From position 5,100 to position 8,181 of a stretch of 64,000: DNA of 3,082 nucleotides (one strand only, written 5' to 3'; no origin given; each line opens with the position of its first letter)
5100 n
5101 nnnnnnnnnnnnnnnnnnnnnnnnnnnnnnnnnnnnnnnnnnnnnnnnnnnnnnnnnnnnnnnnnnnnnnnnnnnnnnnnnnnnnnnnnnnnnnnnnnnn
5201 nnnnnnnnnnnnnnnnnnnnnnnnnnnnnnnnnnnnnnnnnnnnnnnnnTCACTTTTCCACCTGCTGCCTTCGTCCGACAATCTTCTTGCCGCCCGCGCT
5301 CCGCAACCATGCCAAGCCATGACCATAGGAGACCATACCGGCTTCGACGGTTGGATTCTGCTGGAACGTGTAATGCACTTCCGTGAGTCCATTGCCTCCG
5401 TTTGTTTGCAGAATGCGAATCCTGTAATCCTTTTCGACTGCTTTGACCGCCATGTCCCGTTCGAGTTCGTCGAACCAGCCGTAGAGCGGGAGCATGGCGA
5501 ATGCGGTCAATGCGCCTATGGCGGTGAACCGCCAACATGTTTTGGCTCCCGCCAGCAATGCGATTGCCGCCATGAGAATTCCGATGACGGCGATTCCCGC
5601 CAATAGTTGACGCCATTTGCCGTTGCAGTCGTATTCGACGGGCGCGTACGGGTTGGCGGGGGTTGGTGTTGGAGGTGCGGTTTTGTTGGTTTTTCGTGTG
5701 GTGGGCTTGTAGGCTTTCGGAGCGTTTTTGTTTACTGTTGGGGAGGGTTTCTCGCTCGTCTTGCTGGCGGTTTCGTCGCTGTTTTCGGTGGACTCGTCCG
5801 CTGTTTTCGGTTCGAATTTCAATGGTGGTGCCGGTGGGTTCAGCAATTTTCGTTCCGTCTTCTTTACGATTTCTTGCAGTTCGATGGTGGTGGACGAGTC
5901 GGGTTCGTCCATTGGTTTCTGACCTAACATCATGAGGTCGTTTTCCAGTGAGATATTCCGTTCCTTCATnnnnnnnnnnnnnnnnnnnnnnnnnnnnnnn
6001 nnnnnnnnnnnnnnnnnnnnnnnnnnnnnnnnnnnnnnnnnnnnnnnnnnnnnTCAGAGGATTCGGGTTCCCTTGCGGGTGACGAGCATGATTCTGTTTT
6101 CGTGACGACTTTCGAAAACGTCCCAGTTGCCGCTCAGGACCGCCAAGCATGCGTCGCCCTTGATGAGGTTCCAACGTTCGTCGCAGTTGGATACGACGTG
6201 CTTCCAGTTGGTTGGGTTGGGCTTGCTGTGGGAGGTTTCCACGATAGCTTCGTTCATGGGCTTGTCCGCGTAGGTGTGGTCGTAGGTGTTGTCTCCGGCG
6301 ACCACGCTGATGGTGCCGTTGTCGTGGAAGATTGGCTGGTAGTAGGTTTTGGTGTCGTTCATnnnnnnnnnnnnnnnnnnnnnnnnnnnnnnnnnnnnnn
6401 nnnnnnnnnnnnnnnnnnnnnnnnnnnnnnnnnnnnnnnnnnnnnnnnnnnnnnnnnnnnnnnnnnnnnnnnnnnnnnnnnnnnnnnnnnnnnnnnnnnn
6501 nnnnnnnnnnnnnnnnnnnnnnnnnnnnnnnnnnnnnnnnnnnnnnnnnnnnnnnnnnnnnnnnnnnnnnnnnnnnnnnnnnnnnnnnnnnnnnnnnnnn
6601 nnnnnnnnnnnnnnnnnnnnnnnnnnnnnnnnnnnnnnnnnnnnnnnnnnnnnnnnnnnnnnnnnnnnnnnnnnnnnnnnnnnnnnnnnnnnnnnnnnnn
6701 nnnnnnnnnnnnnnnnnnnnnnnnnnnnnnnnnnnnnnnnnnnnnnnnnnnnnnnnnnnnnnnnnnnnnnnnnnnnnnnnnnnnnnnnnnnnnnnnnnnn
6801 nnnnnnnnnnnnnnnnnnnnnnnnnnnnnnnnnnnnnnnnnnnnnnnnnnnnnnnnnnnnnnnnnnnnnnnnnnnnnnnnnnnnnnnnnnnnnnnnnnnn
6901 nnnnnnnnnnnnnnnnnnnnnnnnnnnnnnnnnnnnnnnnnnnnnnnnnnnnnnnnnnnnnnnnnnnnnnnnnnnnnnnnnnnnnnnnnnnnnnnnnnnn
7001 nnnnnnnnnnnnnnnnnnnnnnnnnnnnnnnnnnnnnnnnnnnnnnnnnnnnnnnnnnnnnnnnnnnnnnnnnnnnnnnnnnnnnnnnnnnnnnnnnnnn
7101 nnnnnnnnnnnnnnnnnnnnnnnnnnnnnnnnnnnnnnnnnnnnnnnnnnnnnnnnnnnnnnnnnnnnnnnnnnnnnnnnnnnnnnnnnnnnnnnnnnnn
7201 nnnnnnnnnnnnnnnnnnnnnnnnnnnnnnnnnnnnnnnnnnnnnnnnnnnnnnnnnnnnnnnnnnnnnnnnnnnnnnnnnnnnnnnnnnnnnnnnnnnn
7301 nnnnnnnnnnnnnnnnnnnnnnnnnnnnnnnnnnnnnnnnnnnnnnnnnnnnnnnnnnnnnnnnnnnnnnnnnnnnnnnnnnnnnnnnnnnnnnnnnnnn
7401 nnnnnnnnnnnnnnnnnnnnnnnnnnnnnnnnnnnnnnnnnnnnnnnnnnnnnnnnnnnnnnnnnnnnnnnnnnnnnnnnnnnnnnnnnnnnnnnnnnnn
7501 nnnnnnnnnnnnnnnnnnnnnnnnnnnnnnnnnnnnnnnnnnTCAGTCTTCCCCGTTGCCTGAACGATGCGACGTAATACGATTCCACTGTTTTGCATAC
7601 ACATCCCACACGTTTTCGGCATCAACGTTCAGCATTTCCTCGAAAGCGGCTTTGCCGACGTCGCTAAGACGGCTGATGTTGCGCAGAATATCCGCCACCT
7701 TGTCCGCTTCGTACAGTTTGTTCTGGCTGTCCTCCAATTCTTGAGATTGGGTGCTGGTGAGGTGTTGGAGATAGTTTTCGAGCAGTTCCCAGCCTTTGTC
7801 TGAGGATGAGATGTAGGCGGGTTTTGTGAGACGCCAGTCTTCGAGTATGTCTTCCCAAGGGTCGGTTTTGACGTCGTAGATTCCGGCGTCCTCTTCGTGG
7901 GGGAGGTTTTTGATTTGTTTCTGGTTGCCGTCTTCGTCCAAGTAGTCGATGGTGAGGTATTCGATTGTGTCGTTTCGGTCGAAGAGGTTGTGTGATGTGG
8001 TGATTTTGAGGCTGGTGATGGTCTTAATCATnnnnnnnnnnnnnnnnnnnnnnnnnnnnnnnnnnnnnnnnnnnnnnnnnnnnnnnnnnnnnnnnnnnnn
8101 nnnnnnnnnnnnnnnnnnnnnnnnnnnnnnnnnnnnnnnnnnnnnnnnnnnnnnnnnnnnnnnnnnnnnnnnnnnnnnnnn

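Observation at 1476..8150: Minus-strand array of single-gene cassettes, each with its own copy of the motif: candidate establishment / anti-defence island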

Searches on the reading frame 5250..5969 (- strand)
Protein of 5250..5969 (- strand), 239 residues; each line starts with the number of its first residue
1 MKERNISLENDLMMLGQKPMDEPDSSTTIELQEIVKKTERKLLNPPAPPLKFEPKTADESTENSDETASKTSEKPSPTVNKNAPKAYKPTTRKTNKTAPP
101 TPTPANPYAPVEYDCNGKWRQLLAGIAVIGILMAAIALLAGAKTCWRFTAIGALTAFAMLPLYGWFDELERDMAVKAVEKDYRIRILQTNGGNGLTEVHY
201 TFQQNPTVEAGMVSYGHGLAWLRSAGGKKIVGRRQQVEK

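Call 15: search_protein_families(library=pfam, proteins=[window:5250-5969:-], max_evalue=1)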
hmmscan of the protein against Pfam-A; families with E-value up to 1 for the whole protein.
window:5250-5969:- (239 aa): 1 family
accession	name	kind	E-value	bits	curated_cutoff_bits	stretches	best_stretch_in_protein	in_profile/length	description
PF19744.4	DUF6232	-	0.24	12.3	27.4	1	122-186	32-88/117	Family of unknown function (DUF6232)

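Call 85: search_protein_families(library=padloc, proteins=[window:5250-5969:-], max_evalue=0.01)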
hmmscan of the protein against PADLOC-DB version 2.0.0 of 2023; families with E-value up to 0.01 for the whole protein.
window:5250-5969:- (239 aa): 0 families

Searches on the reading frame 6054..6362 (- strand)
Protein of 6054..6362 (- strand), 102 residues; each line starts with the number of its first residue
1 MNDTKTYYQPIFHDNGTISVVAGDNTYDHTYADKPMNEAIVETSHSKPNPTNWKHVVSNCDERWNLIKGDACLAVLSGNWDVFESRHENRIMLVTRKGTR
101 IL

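Call 15: search_protein_families(library=pfam, proteins=[window:6054-6362:-], max_evalue=1)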
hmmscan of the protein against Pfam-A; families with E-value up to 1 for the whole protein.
window:6054-6362:- (102 aa): 1 family
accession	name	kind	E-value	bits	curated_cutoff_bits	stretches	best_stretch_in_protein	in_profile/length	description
PF15342.11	FAM212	-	0.036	14.3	27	1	42-80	15-54/60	FAM212 family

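Call 49: search_protein_families(library=phrogs, proteins=[window:6054-6362:-], max_evalue=0.1)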
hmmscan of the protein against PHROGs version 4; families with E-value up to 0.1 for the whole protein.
window:6054-6362:- (102 aa): 1 family
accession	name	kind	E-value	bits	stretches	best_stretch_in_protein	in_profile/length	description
phrog_7598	-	unknown function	0.09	13.9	0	5-82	11-81/105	-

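Call 50: search_protein_families(library=ncbifam, proteins=[window:6054-6362:-], max_evalue=0.1)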
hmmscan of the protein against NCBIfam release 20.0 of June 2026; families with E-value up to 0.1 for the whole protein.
window:6054-6362:- (102 aa): 0 families

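Call 85: search_protein_families(library=padloc, proteins=[window:6054-6362:-], max_evalue=0.01)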
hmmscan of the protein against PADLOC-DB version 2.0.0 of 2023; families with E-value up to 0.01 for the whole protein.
window:6054-6362:- (102 aa): 0 families

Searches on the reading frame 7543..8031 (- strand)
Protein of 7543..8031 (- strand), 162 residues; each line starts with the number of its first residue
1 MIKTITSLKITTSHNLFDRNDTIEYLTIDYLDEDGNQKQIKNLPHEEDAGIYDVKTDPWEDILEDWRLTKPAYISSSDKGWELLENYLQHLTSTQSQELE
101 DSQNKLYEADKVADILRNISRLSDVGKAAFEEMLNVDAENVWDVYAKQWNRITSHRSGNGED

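Call 16: search_protein_families(library=pfam, proteins=[window:7543-8031:-], max_evalue=1)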
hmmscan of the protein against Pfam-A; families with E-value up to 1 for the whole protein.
window:7543-8031:- (162 aa): 0 families

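Call 49: search_protein_families(library=phrogs, proteins=[window:7543-8031:-], max_evalue=0.1)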
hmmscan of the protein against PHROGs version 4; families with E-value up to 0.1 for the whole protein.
window:7543-8031:- (162 aa): 0 families

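Call 50: search_protein_families(library=ncbifam, proteins=[window:7543-8031:-], max_evalue=0.1)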
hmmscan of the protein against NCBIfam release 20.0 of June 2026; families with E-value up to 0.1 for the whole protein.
window:7543-8031:- (162 aa): 2 families
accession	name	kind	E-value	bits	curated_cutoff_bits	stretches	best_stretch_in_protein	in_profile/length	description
NF051898.1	MBSP1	equivalog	0.019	14.5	320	1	51-133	132-215/289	biosurfactant protein 1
NF052669.1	cg0963_fam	equivalog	0.071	13.3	85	0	20-40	18-38/82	cg0963 family protein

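Call 54: find_homologous_proteins(query=window:7543-8031:-, max_evalue=0.001)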
Query window:7543-8031:- (162 aa): 50 proteins with E <= 0.001 among 70 candidates.
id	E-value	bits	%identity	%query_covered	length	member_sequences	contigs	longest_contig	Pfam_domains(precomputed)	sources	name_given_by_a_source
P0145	1.3e-99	349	98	100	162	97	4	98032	-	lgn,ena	-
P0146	6.1e-95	333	94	100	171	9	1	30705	-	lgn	-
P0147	4.6e-88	311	88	100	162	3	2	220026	-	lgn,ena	-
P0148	1.5e-73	264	77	100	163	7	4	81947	-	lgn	-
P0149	1.7e-70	254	75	100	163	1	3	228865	-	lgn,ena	-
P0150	7.3e-69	249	75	99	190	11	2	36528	-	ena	-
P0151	8.7e-67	242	72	100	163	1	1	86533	-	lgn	-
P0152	6.0e-64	233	71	100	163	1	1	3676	-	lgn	-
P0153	1.8e-63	231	71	100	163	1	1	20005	-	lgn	-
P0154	2.2e-63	231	71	100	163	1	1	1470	-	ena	-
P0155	2.5e-63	231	70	100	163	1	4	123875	-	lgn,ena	-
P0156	4.1e-63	230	70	100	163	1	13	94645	-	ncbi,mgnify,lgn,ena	mgnify:CR=1 FL=1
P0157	1.3e-62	228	69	100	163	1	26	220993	-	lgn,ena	-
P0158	1.3e-62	228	69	100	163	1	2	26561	-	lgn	-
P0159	3.2e-62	227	69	100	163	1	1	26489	-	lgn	-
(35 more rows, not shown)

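Call 62: predict_structure(alignment_id=A2)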
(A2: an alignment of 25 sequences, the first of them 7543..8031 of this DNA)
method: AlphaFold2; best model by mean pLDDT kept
length: 162 residues; sequences in the alignment: 25
mean_pLDDT: 85.4   pTM: 0.70
mean pLDDT of the five models: 85.4, 84.9, 81.2, 79.6, 63.5
residues with pLDDT >= 90: 75; 70-90: 66; 50-70: 18; < 50: 3
segments of 3 or more residues with pLDDT < 50: 160-162
pLDDT, mean of each block of 10 residues (from residue 1): 94 73 88 96 76 89 91 76 94 95 91 89 89 82 89 63 42
secondary structure, 60 per line:
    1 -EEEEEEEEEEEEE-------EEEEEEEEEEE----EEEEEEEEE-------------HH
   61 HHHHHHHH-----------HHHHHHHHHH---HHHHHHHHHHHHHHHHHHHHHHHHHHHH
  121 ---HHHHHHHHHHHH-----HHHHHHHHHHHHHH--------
elements in order: E2-14 E22-32 E37-45 H59-68 H80-89 H93-120 H124-135 H141-154

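Call 85: search_protein_families(library=padloc, proteins=[window:7543-8031:-], max_evalue=0.01)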
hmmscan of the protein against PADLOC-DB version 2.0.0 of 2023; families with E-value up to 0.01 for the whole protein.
window:7543-8031:- (162 aa): 0 families

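Call 103: fold_search(model_id=the predicted structure, library=viral)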
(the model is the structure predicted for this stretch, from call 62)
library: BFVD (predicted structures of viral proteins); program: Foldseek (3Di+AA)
matches with E <= 10: 1018; with E <= 0.001: 0
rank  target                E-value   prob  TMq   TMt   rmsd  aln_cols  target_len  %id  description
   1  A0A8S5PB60            3.4e-02  0.57  0.25  0.25  13.6       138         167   14  Uncharacterized protein [Myoviridae sp. ctBrv3]
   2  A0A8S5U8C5            5.9e-02  0.41  0.19  0.25  13.3        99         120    9  Uncharacterized protein [Podoviridae sp. ctdxt3]
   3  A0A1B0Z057            5.9e-02  0.30  0.22  0.22  14.5       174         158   12  Uncharacterized protein [Pseudomonas phage AN14]
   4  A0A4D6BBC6            6.7e-02  0.66  0.17  0.35   9.7        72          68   18  (no name in the UniProt tables at hand)
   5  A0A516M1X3            9.1e-02  0.25  0.22  0.19  14.1       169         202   11  (no name in the UniProt tables at hand)
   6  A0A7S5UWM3            9.6e-02  0.38  0.22  0.22  16.2       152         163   12  (no name in the UniProt tables at hand)
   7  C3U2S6                9.6e-02  0.25  0.22  0.06  12.5       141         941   13  Structural protein [Lactococcus phage P087]
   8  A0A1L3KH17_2          9.6e-02  0.10  0.14  0.03  17.3       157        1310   19  (no name in the UniProt tables at hand)
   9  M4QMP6                1.3e-01  0.38  0.27  0.27  14.1       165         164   13  (no name in the UniProt tables at hand)
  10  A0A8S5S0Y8            1.6e-01  0.28  0.26  0.23  15.6       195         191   11  Uncharacterized protein [Podoviridae sp. ct8Lf7]
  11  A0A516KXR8            1.7e-01  0.66  0.19  0.34   4.5        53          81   19  (no name in the UniProt tables at hand)
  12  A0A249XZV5            1.7e-01  0.23  0.23  0.25  13.5       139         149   14  (no name in the UniProt tables at hand)
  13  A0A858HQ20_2          1.7e-01  0.10  0.15  0.04  15.2       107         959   14  (no name in the UniProt tables at hand)
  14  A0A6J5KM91            1.8e-01  0.84  0.24  0.53   4.4        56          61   16  Uncharacterized protein [uncultured Caudovirales phage]
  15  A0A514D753            1.8e-01  0.18  0.17  0.09  11.9       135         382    9  Uncharacterized protein [Riboviria sp.]
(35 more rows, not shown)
